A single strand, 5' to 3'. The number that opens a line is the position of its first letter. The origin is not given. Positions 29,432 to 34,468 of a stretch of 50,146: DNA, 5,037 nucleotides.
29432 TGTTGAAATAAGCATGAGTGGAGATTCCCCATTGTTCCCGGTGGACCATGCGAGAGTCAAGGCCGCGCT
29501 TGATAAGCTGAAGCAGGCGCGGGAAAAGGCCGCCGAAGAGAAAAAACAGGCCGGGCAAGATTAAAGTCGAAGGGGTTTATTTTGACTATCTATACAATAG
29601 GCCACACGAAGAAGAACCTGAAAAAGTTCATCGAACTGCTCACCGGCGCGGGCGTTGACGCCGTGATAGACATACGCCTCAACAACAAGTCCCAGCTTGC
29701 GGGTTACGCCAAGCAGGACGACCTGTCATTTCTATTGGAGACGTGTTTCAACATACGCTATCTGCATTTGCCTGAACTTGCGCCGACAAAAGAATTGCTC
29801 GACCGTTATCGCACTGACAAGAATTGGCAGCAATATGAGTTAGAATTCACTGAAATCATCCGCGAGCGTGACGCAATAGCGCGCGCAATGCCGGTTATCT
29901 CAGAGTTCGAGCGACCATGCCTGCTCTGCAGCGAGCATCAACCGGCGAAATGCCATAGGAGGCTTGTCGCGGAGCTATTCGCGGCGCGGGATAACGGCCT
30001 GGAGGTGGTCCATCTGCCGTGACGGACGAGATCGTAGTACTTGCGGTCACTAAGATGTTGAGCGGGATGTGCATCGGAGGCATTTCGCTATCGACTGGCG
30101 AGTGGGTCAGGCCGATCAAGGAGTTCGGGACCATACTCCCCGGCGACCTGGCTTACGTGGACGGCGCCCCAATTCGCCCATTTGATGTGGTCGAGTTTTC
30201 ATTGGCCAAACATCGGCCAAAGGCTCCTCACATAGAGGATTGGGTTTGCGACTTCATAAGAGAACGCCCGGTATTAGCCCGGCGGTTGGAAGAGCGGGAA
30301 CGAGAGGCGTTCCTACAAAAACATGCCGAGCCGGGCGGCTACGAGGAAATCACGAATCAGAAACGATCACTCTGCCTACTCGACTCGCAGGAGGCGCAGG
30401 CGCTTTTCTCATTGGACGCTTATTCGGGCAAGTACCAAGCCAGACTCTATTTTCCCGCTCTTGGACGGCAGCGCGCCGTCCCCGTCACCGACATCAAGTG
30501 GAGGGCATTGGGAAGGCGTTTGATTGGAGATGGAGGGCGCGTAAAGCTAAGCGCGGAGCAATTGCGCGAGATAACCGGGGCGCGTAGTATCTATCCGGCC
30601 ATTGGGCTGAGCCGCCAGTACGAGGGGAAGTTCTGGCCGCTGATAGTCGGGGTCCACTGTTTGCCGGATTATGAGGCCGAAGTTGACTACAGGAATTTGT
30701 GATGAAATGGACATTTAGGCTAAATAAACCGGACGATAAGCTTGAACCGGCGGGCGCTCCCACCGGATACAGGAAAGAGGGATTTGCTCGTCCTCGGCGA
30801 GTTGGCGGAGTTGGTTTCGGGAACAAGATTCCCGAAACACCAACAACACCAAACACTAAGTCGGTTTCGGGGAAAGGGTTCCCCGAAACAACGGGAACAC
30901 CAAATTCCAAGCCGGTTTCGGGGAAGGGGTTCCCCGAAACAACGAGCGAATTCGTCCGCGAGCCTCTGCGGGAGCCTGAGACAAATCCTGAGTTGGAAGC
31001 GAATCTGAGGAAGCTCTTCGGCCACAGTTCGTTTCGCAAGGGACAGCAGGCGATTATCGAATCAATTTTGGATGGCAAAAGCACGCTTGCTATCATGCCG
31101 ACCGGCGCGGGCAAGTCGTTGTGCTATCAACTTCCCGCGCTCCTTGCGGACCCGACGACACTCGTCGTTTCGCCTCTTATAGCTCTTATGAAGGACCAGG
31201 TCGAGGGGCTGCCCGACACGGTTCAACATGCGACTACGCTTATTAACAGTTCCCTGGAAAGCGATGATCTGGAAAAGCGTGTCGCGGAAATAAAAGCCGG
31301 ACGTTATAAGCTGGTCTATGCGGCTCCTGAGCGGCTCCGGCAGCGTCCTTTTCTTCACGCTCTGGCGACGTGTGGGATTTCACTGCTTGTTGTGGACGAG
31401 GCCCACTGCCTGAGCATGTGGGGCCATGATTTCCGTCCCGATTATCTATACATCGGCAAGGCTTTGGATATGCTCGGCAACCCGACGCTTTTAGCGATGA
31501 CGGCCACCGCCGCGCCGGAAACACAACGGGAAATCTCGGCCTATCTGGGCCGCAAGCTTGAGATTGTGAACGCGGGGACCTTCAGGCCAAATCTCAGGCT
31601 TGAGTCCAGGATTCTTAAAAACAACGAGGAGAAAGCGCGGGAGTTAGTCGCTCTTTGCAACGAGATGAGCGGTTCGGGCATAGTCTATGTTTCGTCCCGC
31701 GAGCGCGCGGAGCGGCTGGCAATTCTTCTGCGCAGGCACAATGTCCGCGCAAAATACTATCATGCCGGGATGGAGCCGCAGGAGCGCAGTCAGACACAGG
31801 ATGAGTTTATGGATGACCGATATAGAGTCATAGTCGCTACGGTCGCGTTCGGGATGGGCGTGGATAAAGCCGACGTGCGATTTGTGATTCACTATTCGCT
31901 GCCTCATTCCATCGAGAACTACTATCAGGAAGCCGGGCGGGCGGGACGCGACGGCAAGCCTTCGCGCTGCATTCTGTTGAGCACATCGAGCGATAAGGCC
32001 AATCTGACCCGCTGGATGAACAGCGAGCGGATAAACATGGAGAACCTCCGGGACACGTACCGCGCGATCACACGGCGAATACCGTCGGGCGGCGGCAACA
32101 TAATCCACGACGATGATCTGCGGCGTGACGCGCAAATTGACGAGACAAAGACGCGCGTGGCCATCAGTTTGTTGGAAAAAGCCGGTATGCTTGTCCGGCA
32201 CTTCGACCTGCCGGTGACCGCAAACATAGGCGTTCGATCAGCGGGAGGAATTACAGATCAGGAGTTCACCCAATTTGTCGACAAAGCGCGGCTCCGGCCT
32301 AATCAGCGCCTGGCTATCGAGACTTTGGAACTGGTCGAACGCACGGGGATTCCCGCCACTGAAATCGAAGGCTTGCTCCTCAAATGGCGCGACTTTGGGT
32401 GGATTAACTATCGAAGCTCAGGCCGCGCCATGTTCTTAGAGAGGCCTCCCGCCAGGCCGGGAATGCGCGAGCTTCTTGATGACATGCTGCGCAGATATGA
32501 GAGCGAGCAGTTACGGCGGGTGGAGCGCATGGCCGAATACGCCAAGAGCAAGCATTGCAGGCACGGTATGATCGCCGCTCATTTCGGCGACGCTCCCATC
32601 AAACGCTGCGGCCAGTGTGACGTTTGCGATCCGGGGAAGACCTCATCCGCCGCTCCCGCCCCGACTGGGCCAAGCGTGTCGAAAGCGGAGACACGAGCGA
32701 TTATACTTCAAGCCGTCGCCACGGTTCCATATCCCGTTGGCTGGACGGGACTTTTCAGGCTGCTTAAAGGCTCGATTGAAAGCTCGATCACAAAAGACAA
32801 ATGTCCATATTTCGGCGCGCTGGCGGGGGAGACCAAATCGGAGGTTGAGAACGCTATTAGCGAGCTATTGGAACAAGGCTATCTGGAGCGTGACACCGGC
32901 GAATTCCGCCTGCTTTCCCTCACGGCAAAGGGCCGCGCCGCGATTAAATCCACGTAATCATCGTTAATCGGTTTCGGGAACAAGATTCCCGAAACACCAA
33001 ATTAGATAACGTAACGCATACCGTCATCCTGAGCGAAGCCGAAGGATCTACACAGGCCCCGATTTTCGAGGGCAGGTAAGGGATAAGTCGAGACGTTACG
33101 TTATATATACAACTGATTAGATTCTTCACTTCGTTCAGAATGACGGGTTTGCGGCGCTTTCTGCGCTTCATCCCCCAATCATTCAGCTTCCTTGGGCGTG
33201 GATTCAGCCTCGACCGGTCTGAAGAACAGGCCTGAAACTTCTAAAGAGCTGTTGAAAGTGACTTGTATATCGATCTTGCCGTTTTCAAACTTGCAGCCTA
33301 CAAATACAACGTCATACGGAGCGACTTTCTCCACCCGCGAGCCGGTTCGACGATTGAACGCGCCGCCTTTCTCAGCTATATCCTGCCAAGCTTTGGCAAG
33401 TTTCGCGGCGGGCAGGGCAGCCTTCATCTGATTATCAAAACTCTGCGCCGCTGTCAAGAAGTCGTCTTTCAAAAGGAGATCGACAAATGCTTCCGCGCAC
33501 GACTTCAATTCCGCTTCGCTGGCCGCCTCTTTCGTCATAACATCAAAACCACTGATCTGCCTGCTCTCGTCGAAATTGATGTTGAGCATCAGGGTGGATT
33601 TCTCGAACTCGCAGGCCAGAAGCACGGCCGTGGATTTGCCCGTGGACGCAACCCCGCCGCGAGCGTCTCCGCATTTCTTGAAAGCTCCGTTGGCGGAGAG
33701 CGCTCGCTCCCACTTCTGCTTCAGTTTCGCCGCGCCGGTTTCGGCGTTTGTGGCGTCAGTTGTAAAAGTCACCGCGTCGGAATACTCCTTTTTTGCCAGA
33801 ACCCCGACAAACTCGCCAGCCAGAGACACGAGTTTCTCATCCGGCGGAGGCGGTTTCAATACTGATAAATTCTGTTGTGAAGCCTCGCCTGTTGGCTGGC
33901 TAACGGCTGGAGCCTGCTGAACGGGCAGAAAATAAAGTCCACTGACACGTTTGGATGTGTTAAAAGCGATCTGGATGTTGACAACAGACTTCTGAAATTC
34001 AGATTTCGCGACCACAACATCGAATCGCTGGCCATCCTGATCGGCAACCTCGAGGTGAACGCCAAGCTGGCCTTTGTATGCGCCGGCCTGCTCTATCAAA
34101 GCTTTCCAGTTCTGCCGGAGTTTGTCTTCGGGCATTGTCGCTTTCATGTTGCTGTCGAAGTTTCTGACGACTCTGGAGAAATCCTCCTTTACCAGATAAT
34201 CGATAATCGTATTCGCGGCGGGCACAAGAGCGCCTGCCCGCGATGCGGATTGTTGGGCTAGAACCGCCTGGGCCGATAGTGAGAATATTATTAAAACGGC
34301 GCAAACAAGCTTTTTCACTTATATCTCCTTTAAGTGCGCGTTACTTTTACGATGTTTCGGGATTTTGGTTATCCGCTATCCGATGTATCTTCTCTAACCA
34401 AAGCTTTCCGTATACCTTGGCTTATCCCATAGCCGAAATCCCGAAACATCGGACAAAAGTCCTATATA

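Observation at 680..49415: About ten different heptanucleotide tandem arrays, usually paired with an inverted array, occupy the intergenic spacers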

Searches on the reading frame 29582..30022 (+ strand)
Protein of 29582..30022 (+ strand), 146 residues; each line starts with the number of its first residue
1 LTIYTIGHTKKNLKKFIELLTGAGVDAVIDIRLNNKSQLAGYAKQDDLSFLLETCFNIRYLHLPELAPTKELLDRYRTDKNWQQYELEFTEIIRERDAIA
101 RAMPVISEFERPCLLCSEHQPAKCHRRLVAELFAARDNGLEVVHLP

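Call 7: search_protein_families(library=pfam, proteins=[window:29582-30022:+])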
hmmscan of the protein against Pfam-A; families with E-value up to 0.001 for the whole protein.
window:29582-30022:+ (146 aa): 2 families
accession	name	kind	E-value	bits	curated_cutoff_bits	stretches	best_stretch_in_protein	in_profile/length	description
PF04343.18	DUF488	-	2.1e-22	80.4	22.2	1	13-132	2-120/121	Domain of unknown function DUF488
PF22751.1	DUF488-N3a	-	2.4e-11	44.4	27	1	63-136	39-117/118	Active DUF488-N3 subclade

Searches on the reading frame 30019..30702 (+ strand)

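Call 7: search_protein_families(library=pfam, proteins=[window:30019-30702:+])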
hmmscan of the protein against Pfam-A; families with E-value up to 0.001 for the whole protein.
window:30019-30702:+ (227 aa): 1 family
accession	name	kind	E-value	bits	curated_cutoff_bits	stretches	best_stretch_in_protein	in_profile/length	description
PF22557.2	DuOB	-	3.5e-21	76.7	27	1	4-162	2-172/210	Dual OB-containing domain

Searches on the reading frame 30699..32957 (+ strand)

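Call 7: search_protein_families(library=pfam, proteins=[window:30699-32957:+])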
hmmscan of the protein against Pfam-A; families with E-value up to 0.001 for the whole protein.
window:30699-32957:+ (752 aa): 5 families
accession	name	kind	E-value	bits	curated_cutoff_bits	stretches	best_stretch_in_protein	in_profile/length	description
PF00270.35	DEAD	-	9.4e-28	97.5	26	1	114-276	2-164/167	DEAD/DEAH box helicase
PF00271.37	Helicase_C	-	4.3e-23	82.1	23.5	1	313-419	3-110/110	Helicase conserved C-terminal domain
PF16124.10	RecQ_Zn_bind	-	5.9e-10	40.2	25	1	599-643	19-65/66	RecQ zinc-binding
PF09382.16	RQC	-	8.8e-09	35.6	23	1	669-750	14-98/114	RQC domain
PF04851.21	ResIII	-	3.8e-07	30.6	22.5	1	111-271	3-162/164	Type III restriction enzyme, res subunit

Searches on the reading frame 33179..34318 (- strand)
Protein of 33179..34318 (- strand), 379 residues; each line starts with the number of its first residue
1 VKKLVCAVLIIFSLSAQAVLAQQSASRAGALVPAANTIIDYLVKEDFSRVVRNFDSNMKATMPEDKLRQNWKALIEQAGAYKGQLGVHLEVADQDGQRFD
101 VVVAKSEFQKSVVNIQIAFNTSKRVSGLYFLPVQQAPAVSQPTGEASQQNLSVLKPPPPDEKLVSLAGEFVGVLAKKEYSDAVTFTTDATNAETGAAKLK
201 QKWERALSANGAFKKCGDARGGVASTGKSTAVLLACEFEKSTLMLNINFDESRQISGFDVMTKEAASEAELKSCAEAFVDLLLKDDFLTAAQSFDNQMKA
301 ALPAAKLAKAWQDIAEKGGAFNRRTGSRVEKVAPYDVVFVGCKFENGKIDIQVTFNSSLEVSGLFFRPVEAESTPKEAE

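Call 7: search_protein_families(library=pfam, proteins=[window:33179-34318:-])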
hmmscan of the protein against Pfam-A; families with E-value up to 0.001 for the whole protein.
window:33179-34318:- (379 aa): 1 family
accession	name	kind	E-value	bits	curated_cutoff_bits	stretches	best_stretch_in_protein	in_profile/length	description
PF13026.12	DUF3887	-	1.2e-47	161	31.8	3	275-364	1-91/91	Protein of unknown function (DUF3887)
